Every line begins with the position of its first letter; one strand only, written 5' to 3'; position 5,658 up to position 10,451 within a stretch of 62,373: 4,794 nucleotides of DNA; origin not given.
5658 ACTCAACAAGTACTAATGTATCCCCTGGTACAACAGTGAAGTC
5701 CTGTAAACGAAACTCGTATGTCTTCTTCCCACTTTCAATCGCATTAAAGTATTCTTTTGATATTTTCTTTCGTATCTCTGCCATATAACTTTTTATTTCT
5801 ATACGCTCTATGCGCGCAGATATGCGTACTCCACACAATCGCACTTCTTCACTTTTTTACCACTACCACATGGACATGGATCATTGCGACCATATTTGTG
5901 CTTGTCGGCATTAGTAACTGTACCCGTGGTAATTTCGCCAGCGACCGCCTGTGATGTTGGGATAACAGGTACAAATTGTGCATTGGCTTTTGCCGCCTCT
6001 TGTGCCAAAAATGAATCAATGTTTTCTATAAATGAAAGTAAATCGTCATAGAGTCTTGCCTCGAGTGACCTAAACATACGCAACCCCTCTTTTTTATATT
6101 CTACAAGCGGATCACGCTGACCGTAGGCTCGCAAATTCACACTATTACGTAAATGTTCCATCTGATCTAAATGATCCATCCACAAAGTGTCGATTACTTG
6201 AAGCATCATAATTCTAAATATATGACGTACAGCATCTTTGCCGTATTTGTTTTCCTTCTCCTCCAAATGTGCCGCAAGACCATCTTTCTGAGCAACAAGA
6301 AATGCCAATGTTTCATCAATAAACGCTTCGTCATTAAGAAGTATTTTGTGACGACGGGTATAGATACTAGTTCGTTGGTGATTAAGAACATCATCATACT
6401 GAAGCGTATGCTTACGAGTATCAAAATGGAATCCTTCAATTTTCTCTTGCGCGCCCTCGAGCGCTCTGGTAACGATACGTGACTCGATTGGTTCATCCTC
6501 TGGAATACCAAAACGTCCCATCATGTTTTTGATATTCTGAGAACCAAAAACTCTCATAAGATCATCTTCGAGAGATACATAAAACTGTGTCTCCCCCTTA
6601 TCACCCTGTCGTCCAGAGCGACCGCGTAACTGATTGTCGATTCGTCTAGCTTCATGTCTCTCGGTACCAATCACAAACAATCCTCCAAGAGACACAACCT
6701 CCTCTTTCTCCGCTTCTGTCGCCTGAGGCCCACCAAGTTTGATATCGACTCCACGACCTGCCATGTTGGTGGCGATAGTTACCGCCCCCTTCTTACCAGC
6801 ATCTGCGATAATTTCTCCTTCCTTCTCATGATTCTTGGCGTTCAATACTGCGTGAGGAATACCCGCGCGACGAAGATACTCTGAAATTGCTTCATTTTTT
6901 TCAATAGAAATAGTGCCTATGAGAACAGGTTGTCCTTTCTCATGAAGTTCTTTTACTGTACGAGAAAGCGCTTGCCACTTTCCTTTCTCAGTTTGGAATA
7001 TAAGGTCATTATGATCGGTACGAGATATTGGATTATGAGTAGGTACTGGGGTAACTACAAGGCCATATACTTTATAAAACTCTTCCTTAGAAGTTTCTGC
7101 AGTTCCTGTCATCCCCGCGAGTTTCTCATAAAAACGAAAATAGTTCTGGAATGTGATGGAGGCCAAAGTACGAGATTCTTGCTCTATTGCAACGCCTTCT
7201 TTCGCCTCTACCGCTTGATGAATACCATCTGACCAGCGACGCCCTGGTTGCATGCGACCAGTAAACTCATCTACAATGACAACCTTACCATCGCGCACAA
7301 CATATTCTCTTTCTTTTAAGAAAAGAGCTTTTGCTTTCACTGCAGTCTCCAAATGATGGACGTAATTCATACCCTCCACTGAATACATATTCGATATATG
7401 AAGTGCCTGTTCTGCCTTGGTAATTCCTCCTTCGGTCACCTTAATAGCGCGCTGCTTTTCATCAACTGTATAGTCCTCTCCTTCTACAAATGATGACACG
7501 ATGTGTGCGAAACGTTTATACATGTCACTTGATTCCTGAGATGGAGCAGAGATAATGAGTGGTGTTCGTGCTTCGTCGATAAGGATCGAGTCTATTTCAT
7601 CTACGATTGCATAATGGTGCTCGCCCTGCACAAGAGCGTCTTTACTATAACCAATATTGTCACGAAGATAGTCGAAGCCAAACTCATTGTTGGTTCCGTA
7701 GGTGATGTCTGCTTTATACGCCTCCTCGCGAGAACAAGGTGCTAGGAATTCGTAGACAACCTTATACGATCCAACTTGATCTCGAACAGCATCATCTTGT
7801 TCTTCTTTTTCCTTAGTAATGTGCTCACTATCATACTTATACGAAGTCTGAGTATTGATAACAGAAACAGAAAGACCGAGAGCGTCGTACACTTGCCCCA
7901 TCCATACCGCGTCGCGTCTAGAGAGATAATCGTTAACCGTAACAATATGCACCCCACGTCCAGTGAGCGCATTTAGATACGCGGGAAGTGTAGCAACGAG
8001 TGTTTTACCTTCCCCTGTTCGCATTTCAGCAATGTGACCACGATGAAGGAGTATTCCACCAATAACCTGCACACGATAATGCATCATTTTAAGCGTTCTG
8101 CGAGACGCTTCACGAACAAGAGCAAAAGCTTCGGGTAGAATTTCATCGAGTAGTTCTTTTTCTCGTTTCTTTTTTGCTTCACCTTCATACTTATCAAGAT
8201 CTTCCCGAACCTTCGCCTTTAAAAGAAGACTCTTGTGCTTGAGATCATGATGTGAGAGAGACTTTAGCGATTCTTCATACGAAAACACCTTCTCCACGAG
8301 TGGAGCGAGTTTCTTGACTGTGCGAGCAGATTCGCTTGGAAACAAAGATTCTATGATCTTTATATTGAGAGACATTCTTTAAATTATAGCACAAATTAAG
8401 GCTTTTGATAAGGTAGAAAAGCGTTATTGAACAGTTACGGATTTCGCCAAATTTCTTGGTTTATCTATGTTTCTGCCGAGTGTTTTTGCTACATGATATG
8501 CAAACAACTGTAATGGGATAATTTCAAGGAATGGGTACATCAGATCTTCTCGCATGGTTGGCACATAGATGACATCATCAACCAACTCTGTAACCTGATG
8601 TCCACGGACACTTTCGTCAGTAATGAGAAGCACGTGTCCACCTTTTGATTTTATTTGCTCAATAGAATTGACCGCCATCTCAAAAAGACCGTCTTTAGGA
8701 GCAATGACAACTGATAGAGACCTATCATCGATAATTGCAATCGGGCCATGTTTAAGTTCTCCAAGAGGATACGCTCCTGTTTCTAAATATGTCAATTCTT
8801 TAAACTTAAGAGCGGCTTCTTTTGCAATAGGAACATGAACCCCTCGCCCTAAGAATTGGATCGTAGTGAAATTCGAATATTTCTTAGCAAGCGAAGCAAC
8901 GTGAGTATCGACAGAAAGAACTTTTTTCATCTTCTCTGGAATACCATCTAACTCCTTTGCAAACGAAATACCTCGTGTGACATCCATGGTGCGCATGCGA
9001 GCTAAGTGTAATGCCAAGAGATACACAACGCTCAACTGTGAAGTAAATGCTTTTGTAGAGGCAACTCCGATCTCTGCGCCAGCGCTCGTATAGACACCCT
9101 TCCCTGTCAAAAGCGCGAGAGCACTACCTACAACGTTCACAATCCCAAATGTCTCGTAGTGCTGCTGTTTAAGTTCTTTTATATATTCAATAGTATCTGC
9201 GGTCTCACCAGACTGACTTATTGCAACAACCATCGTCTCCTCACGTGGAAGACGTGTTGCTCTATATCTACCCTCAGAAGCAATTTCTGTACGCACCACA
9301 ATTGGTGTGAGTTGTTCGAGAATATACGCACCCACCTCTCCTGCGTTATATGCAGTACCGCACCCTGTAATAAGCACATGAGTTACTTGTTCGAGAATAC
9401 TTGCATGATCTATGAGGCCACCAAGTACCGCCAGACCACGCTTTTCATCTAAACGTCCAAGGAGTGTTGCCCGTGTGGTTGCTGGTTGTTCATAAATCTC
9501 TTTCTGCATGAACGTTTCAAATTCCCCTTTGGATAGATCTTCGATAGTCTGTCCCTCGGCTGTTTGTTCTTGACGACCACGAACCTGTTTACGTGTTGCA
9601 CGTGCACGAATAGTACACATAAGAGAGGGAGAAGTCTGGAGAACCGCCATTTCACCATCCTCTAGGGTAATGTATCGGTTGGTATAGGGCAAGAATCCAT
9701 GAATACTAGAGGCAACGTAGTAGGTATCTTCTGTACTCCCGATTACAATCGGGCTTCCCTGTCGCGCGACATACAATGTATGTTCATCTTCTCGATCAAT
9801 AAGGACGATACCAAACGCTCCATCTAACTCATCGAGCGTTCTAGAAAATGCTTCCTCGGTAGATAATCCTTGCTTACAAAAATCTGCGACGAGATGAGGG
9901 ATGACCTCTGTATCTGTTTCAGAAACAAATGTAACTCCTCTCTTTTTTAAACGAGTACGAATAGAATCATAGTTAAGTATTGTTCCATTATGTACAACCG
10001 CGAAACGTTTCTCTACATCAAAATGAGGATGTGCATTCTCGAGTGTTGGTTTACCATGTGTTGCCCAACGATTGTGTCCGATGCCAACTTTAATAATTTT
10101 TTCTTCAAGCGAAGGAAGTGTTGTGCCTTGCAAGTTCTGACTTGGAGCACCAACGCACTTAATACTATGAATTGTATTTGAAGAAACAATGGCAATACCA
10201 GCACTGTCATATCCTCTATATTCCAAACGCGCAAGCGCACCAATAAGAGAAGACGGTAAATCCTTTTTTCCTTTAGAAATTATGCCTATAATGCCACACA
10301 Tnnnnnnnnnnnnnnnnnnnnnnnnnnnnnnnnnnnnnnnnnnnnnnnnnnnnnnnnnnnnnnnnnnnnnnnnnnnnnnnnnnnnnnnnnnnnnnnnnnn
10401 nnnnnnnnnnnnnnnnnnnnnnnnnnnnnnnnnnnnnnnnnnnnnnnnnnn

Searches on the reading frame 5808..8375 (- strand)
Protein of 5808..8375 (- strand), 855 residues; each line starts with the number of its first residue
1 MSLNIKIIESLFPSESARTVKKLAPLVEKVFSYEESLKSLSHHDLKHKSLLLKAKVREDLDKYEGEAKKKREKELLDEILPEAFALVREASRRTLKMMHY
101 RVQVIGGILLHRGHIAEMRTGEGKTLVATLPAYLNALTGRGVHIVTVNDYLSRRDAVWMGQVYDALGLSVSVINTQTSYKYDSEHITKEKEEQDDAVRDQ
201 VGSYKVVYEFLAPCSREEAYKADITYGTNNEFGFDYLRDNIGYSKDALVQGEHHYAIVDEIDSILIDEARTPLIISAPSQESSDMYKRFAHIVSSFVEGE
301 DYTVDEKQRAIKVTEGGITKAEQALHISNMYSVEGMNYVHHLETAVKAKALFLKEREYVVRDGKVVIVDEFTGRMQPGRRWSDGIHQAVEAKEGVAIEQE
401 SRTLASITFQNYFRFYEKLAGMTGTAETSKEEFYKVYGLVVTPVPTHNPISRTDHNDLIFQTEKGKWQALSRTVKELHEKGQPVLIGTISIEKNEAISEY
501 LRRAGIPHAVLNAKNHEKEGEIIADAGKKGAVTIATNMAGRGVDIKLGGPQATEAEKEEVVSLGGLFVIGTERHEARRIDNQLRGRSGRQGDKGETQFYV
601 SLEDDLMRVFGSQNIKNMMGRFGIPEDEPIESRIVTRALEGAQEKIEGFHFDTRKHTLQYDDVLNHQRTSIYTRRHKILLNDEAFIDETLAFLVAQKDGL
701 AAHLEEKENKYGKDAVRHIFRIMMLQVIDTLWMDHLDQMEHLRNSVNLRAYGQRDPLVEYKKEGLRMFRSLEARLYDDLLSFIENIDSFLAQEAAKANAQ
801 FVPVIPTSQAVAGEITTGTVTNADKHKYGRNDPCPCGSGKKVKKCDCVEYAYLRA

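Call 66: find_related_loci(query=window:5808-8375:-, collection=genome_contigs, flank=9000)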
Query window:5808-8375:- (855 aa) in genome_contigs; peptide patterns used: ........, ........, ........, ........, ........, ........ (x = any residue, [..] = any of these).
218 stretches matched a pattern; 166 encode a relative of the query (tblastn E <= 1e-3); the best 80 are kept; 80 distinct loci.
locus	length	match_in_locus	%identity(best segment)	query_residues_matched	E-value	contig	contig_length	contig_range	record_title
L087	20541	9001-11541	79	3-854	0e+0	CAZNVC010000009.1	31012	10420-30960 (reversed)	MAG TPA_asm: uncultured Candidatus Saccharibacteria bacterium isolate SRP278252_co1_774 genome assembly, contig: NODE_22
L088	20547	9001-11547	79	3-854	0e+0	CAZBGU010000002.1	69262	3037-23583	MAG TPA_asm: uncultured Candidatus Saccharibacteria bacterium isolate SRP278252_co1_166 genome assembly, contig: NODE_48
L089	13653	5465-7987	78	5-854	0e+0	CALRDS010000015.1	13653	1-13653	MAG: Candidatus Nomurabacteria bacterium isolate Baikal-1350m-319 genome assembly, contig: Baikal-1350m-c16298, whole ge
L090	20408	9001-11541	78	1-854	0e+0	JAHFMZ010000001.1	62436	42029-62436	MAG: bacterium isolate nzgw469 NODE_350_length_62437_cov_3.925605, whole genome shotgun sequence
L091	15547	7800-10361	78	1-854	0e+0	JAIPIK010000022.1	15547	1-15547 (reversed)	MAG: Candidatus Gracilibacteria bacterium isolate Tobar13.5m-G72 Tobar13-5m-C4350, whole genome shotgun sequence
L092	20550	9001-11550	79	1-854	0e+0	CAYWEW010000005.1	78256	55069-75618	MAG TPA_asm: uncultured Candidatus Saccharibacteria bacterium isolate SRP219642_co7_139 genome assembly, contig: NODE_38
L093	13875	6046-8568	78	1-845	0e+0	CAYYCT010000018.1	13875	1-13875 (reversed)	MAG TPA_asm: uncultured Candidatus Saccharibacteria bacterium isolate SRP278252_co2_838 genome assembly, contig: NODE_92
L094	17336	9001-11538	77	4-854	0e+0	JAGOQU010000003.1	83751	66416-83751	MAG: Candidatus Paceibacterota bacterium isolate Gw_Eff_bin_22 Gw_Eff_367_length_83751_cov_11.352662, whole genome shotg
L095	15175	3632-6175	78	4-854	0e+0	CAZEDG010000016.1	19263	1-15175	MAG TPA_asm: uncultured Candidatus Saccharibacteria bacterium isolate SRP278252_co2_772 genome assembly, contig: NODE_58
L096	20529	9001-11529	78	1-845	0e+0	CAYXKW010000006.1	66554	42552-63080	MAG TPA_asm: uncultured Candidatus Saccharibacteria bacterium isolate SRP286056_co3_512 genome assembly, contig: NODE_18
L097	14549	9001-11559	77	1-854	0e+0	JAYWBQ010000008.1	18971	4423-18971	MAG: Candidatus Paceibacterota bacterium isolate GL93_UP_metabat_156 GL93_UP_metabat_156_7, whole genome shotgun sequenc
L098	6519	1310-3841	77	1-850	0e+0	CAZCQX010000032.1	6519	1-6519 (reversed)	MAG TPA_asm: uncultured Candidatus Saccharibacteria bacterium isolate SRP135725_co3_186 genome assembly, contig: NODE_16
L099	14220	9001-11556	78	1-854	0e+0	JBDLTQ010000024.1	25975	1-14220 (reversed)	MAG: Candidatus Parcubacteria bacterium isolate lewisrun_2019_sw_WHONDRS-S19S_0014_B_bin.23 scaffold_1278609, whole geno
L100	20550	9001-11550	78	4-854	0e+0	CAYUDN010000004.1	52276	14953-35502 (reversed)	MAG TPA_asm: uncultured Candidatus Saccharibacteria bacterium isolate SRP278252_co1_764 genome assembly, contig: NODE_84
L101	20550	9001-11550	77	1-854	0e+0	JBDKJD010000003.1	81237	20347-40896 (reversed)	MAG: Candidatus Parcubacteria bacterium isolate guil_2019_sw_WHONDRS-S19S_0049_A_bin.3 scaffold_0000020, whole genome sh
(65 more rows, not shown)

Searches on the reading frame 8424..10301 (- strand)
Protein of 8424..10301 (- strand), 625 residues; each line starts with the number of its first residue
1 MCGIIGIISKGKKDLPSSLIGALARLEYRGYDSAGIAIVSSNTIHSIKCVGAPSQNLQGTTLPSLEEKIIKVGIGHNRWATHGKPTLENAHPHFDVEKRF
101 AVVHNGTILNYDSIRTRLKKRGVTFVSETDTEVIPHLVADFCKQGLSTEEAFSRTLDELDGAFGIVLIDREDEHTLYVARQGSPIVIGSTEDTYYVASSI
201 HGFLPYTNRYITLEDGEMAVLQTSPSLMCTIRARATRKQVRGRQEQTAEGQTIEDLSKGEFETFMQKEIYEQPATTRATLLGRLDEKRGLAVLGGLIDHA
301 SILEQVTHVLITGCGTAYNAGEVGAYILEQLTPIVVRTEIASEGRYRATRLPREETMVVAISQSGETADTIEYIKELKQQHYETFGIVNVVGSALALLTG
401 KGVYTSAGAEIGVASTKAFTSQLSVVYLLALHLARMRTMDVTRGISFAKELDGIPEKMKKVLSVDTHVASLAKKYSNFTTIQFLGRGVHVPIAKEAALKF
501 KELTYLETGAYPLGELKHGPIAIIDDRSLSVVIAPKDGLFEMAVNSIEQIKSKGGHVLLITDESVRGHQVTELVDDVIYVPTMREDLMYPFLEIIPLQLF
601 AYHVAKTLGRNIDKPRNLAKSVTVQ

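Call 73: search_protein_families(library=pfam, proteins=[window:8424-10301:-], max_evalue=0.001)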
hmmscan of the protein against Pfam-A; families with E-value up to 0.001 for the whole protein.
window:8424-10301:- (625 aa): 4 families
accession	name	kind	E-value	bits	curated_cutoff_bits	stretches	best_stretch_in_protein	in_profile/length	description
PF01380.27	SIS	-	2.1e-43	147.7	25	2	303-431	2-130/131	SIS domain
PF13522.11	GATase_6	-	1e-21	77.7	27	1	71-198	11-129/130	Glutamine amidotransferase domain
PF13537.11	GATase_7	-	4.3e-18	65.9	25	1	89-203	12-121/123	Glutamine amidotransferase domain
PF13230.11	GATase_4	-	0.00062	19.2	23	1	72-141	73-141/272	Glutamine amidotransferases class-II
